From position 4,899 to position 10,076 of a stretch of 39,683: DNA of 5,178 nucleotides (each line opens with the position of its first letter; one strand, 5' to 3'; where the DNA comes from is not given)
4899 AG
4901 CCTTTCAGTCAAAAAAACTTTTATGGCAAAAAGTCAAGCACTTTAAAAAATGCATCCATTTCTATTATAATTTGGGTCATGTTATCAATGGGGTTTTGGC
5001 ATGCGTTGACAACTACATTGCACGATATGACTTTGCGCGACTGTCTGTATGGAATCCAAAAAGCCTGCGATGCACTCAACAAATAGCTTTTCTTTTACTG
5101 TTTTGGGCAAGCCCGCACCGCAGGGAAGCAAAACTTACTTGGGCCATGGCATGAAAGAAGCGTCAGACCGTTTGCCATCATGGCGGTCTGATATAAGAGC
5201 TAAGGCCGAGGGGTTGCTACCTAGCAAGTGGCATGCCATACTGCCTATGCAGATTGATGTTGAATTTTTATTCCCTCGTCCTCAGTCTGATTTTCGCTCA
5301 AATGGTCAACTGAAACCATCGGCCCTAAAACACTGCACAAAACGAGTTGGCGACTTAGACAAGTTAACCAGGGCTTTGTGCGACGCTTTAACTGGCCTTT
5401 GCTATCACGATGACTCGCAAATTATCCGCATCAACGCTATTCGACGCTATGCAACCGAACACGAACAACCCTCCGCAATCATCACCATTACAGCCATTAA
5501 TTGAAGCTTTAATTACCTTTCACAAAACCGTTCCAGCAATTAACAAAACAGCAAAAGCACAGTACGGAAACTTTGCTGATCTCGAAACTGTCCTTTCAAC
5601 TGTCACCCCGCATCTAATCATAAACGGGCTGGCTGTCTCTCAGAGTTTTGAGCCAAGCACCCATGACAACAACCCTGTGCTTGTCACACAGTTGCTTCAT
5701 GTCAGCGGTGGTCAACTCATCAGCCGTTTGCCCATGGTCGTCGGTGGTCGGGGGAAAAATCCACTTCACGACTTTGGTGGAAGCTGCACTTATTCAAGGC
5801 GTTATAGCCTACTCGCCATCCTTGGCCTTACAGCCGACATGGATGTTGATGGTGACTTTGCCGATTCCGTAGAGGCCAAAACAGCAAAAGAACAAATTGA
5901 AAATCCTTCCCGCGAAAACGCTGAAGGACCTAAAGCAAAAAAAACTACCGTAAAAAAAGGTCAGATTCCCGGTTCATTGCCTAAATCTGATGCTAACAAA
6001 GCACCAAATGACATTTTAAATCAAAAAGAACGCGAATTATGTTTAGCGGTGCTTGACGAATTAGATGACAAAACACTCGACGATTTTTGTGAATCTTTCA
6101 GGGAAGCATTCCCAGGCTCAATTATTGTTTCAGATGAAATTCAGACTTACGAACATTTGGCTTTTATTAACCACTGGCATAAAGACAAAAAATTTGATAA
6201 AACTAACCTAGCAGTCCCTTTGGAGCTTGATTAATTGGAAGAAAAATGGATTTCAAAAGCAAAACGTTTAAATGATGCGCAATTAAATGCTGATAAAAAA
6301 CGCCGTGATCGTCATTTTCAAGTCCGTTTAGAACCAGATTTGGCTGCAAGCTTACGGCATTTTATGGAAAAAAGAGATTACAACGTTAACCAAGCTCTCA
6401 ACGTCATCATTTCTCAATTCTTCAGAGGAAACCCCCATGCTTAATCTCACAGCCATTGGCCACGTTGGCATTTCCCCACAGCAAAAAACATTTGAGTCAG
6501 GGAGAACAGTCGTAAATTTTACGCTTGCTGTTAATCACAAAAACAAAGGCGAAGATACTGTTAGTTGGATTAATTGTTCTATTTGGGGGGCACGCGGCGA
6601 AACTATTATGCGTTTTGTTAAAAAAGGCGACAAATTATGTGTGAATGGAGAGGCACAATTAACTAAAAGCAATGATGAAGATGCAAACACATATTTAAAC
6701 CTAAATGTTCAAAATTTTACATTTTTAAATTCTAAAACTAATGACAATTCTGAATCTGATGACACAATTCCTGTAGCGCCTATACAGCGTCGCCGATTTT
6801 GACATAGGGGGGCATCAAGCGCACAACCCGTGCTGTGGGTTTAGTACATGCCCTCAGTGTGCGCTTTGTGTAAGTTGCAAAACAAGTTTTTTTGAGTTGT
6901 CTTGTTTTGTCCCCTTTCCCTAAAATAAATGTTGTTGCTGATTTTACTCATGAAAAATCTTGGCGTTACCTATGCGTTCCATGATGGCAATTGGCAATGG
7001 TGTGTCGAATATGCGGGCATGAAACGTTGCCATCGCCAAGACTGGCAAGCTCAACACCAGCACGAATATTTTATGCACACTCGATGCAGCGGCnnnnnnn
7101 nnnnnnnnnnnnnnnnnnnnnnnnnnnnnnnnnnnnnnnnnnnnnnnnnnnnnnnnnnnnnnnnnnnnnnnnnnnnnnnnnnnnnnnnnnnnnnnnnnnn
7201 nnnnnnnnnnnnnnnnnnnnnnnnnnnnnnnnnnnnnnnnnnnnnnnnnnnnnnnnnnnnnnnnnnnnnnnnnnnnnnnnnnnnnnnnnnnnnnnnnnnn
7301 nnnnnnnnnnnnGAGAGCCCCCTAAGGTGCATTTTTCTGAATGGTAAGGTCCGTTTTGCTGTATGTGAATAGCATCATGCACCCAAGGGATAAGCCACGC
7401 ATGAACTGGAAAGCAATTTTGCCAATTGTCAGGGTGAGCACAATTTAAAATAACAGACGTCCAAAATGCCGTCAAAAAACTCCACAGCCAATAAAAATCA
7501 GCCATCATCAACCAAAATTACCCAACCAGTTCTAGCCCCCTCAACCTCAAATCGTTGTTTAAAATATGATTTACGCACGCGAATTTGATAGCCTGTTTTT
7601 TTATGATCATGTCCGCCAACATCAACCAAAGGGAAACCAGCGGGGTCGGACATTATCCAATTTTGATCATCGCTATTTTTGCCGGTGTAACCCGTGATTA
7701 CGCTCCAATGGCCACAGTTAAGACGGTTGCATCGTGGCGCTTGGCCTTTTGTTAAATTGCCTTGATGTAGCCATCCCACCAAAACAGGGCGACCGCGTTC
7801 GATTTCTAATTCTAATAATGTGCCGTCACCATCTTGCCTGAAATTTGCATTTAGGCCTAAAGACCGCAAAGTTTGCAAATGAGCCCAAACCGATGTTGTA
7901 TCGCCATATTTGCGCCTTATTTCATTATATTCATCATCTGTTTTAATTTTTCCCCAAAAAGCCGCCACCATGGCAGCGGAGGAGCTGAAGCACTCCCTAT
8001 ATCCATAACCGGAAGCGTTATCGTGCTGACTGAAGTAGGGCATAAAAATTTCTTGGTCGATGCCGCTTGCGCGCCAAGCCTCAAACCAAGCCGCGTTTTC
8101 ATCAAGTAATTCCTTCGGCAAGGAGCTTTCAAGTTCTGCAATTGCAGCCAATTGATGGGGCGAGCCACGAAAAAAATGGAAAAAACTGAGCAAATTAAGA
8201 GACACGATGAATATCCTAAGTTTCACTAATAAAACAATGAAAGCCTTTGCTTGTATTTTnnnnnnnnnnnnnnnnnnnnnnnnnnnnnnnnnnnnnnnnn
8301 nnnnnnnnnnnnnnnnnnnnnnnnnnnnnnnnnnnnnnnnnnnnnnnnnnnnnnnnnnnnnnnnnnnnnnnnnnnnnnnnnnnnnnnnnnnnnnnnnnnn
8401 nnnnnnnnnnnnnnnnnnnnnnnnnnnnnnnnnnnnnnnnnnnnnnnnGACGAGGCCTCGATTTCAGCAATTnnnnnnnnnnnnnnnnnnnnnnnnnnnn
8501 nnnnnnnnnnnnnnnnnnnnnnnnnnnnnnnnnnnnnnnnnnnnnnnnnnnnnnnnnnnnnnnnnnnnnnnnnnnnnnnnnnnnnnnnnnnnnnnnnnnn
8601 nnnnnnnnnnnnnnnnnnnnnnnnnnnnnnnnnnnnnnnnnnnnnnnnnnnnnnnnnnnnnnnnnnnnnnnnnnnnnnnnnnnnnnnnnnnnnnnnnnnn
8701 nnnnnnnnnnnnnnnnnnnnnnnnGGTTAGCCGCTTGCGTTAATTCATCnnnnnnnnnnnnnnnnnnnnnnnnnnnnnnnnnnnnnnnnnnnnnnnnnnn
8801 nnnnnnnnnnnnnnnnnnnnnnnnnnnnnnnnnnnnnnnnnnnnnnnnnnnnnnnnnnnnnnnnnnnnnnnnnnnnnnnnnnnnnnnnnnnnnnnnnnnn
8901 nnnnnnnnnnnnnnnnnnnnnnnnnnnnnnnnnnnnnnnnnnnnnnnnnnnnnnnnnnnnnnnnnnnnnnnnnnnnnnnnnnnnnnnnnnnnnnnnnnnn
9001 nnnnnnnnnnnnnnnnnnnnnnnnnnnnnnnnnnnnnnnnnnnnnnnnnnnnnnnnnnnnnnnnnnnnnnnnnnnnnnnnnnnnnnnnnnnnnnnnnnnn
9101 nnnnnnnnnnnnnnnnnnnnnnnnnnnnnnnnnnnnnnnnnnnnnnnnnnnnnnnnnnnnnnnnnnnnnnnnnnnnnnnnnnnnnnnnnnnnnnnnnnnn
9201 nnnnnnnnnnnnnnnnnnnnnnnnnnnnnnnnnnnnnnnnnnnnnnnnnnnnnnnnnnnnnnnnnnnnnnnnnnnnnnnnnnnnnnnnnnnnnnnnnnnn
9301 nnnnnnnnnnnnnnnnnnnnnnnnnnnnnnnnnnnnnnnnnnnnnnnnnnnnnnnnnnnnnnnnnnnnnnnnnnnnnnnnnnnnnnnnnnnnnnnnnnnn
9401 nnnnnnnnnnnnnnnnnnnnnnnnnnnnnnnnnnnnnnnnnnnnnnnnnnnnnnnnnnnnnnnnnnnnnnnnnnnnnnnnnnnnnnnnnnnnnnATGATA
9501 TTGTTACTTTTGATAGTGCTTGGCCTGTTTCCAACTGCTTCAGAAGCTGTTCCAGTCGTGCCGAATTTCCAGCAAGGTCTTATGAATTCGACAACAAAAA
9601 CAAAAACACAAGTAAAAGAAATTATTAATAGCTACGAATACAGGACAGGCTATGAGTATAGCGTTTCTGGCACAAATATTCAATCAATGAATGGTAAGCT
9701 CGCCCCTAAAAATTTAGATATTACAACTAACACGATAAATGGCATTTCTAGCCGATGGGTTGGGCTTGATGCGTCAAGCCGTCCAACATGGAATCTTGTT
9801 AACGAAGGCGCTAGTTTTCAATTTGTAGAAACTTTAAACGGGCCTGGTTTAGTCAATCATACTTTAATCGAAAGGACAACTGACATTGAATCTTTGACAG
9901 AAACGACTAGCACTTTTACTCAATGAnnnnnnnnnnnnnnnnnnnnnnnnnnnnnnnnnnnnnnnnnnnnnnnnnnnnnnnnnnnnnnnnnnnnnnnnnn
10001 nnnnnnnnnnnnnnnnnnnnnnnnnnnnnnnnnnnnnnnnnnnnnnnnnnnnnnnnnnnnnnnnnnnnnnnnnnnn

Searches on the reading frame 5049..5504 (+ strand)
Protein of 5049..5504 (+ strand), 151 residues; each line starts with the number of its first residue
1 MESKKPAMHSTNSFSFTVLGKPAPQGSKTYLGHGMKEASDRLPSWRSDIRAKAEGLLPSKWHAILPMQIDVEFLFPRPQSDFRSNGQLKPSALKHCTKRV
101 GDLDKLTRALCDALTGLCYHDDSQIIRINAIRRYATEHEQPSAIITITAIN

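Call 49: search_protein_families(library=pfam, proteins=[window:5049-5504:+], max_evalue=0.01)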
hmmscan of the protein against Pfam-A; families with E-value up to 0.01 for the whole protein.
window:5049-5504:+ (151 aa): 1 family
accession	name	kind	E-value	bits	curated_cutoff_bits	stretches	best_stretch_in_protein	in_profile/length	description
PF05866.16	RusA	-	1.6e-11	45.3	22.8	1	41-147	25-123/124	Endodeoxyribonuclease RusA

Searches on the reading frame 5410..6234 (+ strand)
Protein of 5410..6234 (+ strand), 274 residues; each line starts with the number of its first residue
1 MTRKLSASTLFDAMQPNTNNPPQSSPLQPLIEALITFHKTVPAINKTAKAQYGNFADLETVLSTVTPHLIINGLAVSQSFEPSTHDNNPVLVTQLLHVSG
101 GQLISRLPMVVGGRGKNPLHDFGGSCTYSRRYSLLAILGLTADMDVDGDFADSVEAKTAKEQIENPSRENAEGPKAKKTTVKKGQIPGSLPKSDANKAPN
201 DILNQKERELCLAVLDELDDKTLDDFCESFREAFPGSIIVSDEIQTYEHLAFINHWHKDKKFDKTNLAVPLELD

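Call 49: search_protein_families(library=pfam, proteins=[window:5410-6234:+], max_evalue=0.01)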
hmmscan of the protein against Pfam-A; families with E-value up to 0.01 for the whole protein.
window:5410-6234:+ (274 aa): 1 family
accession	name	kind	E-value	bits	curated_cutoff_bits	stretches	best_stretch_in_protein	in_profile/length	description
PF04404.17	ERF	-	6.2e-15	55.9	25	1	32-169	3-147/153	ERF superfamily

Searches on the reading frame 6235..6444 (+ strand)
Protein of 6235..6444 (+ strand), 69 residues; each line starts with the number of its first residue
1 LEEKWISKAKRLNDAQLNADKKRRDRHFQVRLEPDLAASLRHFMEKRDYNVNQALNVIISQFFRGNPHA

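Call 49: search_protein_families(library=pfam, proteins=[window:6235-6444:+], max_evalue=0.01)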
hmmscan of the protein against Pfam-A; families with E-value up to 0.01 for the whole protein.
window:6235-6444:+ (69 aa): 0 families

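Call 53: search_protein_families(library=pfam, proteins=[window:6235-6444:+], max_evalue=5)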
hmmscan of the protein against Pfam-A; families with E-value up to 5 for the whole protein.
window:6235-6444:+ (69 aa): 1 family
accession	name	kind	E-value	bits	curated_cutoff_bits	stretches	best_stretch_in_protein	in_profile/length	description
PF09425.15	Jas_motif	-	0.071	13.3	22.1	1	38-47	6-15/26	Jas motif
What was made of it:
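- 6235..6444 (+): p69, a small protein that reads as ribbon-helix-helix by eye. It is the best candidate for the operator-binding protein by co-occurrence. No Pfam hit (calls 49, 53).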

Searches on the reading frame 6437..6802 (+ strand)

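Call 49: search_protein_families(library=pfam, proteins=[window:6437-6802:+], max_evalue=0.01)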
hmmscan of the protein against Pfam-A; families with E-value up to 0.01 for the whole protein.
window:6437-6802:+ (121 aa): 1 family
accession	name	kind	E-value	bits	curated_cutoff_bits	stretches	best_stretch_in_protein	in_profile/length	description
PF00436.31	SSB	-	1.5e-18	67.2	26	1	3-96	3-103/104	Single-strand binding protein family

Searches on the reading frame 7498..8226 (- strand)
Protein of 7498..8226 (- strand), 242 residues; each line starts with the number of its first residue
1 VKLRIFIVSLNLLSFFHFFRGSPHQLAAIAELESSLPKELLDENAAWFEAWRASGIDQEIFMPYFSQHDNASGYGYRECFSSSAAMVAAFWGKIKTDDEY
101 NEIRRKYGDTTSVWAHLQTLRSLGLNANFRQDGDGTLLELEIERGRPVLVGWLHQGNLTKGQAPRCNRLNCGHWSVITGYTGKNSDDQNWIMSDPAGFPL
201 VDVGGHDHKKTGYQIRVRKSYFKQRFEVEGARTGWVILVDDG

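Call 49: search_protein_families(library=pfam, proteins=[window:7498-8226:-], max_evalue=0.01)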
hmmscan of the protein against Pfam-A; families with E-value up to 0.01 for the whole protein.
window:7498-8226:- (242 aa): 2 families
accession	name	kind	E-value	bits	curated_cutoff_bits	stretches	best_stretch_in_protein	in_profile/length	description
PF13529.12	Peptidase_C39_2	-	1.2e-07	32.8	24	1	62-196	3-143/143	Peptidase_C39 like family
PF12385.14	Peptidase_C70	-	0.0037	17.6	19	1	78-197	19-125/141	Papain-like cysteine protease AvrRpt2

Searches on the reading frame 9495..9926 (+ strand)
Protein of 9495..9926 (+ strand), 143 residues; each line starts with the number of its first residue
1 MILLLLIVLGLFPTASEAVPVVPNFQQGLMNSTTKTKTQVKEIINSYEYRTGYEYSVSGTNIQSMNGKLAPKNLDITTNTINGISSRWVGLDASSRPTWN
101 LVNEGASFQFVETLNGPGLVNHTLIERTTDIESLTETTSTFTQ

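Call 72: search_protein_families(library=pfam, proteins=[window:9495-9926:+], max_evalue=0.001)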
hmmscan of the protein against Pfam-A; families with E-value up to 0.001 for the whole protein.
window:9495-9926:+ (143 aa): 1 family
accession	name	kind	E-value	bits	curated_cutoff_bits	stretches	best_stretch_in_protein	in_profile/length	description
PF19847.4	DUF6322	-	1e-35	122.7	30.6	1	42-143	1-100/100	Family of unknown function (DUF6322)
